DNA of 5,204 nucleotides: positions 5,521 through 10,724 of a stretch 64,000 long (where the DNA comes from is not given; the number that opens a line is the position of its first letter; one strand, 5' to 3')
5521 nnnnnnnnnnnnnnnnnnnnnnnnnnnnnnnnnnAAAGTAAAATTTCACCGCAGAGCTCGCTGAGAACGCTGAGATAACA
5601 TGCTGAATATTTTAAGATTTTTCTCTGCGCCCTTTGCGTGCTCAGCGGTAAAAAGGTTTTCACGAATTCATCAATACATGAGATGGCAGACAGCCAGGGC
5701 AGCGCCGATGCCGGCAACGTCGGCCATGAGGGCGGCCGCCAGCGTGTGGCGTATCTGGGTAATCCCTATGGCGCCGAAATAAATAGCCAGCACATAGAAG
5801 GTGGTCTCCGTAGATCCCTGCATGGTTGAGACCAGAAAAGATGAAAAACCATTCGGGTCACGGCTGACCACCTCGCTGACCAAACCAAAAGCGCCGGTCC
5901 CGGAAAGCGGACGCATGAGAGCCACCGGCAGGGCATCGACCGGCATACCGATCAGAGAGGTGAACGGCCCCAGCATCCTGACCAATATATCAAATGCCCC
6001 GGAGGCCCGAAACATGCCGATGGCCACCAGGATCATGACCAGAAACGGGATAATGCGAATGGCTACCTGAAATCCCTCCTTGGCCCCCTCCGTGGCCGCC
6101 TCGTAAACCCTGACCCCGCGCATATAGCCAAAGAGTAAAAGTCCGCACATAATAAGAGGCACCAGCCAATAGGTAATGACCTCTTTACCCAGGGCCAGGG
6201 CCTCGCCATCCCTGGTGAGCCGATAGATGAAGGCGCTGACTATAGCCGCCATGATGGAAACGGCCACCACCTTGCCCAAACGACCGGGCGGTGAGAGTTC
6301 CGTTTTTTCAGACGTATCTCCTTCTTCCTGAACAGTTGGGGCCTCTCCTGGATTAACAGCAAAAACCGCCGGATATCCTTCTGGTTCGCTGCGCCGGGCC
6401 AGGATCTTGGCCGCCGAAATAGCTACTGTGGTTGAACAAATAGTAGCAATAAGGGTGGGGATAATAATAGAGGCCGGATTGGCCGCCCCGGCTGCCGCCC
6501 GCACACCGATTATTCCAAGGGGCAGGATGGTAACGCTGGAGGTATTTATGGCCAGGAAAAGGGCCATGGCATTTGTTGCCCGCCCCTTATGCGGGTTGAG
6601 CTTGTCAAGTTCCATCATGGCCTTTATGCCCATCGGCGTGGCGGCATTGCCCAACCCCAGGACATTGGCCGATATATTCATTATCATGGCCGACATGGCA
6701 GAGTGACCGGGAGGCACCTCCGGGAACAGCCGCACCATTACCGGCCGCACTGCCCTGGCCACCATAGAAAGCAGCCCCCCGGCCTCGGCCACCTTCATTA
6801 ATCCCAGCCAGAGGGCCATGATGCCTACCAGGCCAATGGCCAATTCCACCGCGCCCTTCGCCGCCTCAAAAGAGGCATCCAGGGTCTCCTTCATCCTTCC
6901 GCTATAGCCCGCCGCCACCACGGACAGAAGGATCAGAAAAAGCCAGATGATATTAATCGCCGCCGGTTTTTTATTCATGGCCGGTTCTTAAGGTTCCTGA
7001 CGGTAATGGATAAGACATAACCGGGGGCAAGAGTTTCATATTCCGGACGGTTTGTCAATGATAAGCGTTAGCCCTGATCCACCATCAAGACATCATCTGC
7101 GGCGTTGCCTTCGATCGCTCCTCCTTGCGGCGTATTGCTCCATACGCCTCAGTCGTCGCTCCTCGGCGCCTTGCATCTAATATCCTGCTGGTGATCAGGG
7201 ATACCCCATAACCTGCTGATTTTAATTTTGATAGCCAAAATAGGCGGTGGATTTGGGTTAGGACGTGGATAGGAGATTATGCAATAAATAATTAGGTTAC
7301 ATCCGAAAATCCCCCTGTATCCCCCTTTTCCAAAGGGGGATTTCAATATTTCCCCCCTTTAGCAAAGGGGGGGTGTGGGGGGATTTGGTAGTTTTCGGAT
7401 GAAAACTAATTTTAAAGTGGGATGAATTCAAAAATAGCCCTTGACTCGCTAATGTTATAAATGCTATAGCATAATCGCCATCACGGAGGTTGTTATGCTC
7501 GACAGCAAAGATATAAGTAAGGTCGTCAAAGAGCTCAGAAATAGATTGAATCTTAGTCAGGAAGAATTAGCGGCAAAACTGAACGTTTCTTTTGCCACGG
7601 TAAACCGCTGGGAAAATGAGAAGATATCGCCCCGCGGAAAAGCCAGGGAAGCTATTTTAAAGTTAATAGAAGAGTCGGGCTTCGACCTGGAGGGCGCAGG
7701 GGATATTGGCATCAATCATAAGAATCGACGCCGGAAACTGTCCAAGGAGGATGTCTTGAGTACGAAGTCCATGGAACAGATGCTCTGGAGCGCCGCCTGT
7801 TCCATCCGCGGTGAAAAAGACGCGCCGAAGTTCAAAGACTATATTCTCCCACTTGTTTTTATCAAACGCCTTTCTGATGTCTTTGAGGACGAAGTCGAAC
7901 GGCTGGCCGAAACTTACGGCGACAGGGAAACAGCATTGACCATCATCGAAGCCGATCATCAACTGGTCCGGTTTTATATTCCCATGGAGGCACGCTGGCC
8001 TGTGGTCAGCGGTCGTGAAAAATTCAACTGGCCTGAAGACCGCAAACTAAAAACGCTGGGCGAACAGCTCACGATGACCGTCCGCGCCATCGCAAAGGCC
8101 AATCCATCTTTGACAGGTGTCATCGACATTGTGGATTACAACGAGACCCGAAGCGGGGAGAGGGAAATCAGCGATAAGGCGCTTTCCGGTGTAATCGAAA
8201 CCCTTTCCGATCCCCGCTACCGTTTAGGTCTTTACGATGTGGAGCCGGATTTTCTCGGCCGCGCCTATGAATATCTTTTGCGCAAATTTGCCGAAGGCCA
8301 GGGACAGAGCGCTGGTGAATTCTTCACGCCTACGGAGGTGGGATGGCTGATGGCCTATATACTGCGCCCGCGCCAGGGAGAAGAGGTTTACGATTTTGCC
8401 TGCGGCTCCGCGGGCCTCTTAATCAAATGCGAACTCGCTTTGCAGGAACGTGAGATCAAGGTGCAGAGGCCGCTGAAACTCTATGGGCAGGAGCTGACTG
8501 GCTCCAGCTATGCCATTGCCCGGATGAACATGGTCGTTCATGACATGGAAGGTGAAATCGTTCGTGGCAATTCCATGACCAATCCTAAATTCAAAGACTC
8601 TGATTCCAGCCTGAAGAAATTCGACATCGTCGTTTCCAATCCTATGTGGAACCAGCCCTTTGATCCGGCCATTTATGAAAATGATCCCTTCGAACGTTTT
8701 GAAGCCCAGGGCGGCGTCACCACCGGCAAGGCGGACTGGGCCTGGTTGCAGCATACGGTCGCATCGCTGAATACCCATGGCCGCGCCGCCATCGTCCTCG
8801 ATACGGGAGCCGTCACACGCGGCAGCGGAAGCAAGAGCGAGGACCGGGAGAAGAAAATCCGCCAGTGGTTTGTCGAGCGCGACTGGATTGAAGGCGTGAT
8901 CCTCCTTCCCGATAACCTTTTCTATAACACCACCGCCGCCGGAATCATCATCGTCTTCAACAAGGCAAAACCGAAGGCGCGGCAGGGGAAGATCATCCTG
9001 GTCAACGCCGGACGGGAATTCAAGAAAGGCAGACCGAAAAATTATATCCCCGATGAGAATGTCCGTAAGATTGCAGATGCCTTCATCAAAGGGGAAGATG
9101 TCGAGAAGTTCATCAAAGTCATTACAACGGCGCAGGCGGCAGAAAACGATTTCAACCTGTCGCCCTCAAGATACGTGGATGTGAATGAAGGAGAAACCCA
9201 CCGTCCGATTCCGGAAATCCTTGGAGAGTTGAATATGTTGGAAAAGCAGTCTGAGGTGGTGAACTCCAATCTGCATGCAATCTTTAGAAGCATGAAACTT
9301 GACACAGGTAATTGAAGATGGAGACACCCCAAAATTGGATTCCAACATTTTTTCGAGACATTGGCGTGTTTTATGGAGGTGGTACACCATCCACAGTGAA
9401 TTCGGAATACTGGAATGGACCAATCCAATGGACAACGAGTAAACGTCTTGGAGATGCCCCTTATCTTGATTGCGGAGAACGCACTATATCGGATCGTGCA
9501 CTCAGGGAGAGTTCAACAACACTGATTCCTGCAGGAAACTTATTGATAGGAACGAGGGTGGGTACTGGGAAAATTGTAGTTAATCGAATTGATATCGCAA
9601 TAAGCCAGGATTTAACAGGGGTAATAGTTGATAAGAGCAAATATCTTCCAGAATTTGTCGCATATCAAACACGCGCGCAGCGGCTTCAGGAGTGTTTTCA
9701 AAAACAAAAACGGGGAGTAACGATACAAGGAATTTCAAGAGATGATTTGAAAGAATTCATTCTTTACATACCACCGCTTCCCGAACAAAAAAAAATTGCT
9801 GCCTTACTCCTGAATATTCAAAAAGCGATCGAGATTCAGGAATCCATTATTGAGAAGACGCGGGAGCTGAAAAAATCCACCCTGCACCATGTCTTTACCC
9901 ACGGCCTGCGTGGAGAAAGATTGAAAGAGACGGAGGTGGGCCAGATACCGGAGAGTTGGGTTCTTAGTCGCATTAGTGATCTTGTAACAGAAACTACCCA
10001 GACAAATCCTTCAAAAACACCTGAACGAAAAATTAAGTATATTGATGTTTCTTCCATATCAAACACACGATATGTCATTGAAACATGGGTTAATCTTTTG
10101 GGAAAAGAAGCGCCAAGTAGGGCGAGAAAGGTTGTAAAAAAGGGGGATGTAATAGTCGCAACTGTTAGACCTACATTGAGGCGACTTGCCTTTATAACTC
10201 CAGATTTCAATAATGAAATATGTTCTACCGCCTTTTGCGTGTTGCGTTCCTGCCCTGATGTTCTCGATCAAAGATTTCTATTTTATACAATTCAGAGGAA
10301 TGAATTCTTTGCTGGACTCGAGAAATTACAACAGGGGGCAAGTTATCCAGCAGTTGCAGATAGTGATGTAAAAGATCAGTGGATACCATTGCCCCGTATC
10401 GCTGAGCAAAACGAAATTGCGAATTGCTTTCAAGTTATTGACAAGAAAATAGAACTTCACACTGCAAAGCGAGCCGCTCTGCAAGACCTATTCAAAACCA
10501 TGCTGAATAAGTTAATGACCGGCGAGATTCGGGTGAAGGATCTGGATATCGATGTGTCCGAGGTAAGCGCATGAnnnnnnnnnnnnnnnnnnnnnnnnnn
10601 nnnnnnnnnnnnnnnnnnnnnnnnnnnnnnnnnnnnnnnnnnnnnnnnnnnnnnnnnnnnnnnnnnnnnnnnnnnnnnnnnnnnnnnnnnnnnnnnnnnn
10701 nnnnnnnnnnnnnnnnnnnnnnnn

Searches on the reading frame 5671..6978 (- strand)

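Call 11: search_protein_families(library=ncbifam, max_evalue=1e-10, proteins=[window:5671-6978:-])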
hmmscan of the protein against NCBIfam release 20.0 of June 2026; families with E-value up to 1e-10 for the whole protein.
window:5671-6978:- (435 aa): 0 families

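Call 63: search_protein_families(library=pfam, max_evalue=0.01, proteins=[window:5671-6978:-])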
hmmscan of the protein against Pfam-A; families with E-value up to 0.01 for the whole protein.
window:5671-6978:- (435 aa): 1 family
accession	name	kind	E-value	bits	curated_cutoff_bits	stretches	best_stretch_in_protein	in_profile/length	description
PF07670.19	Gate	-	3e-18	66.6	29.6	2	48-159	2-100/104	Nucleoside recognition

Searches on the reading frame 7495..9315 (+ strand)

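Call 11: search_protein_families(library=ncbifam, max_evalue=1e-10, proteins=[window:7495-9315:+])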
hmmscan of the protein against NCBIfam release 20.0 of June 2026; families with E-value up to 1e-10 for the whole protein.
window:7495-9315:+ (606 aa): 2 families
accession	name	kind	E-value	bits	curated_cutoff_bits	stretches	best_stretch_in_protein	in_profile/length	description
TIGR00497.1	hsdM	equivalog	7.5e-57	193.2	242.75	1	92-567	4-492/515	type I restriction-modification system subunit M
NF047738.1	antiphage_MADS2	equivalog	8.8e-15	54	720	0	223-312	267-349/654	methylation-associated defense system DNA methyltransferase MAD2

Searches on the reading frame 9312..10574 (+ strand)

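Call 11: search_protein_families(library=ncbifam, max_evalue=1e-10, proteins=[window:9312-10574:+])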
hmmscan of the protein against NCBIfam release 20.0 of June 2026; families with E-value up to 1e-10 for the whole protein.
window:9312-10574:+ (420 aa): 1 family
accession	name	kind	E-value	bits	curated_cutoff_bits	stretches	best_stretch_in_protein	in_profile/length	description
NF007278.0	PRK09737.1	equivalog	5.3e-14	51.9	662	0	210-373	4-171/461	type I restriction-modification system specificity subunit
